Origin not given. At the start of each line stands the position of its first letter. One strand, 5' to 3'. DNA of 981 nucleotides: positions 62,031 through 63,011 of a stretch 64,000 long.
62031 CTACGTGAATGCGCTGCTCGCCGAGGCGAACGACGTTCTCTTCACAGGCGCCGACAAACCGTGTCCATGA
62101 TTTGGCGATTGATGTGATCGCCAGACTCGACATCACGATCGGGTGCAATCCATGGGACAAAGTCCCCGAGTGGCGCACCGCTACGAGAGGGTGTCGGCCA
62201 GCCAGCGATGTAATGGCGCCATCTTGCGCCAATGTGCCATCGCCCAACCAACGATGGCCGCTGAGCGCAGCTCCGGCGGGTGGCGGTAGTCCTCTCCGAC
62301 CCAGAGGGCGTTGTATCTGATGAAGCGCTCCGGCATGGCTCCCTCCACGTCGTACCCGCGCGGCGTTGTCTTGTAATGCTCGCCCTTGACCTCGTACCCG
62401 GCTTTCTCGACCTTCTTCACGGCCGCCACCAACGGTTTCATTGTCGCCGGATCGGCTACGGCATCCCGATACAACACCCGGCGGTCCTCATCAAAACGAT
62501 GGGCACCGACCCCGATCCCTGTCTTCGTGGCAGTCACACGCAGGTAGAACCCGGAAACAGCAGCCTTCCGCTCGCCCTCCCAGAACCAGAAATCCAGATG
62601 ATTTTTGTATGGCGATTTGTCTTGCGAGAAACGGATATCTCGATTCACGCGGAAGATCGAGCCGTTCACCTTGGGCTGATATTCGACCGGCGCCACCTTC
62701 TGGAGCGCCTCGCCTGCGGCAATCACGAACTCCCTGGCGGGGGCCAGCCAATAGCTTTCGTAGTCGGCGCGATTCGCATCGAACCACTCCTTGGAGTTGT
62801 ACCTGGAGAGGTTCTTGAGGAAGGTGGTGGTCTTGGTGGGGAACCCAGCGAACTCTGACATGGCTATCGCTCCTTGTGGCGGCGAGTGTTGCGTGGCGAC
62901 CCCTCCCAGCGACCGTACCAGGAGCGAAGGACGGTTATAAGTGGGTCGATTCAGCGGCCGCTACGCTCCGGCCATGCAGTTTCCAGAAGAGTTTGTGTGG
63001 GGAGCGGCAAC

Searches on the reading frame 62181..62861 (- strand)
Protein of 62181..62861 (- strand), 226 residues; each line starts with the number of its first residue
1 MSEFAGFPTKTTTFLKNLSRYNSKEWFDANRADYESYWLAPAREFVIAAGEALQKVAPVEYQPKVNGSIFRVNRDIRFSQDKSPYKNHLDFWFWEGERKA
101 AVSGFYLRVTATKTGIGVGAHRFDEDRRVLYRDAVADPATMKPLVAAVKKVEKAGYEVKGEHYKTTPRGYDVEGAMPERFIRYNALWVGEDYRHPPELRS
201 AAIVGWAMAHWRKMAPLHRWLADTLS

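Call 73: search_protein_families(library=pfam, proteins=[window:62181-62861:-], max_evalue=0.001)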
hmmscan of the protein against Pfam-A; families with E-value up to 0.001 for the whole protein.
window:62181-62861:- (226 aa): 1 family
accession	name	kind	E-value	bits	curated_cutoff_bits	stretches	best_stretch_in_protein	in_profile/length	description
PF09365.15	DUF2461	-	7.1e-41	140.8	22.8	1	11-220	2-208/208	Conserved hypothetical protein (DUF2461)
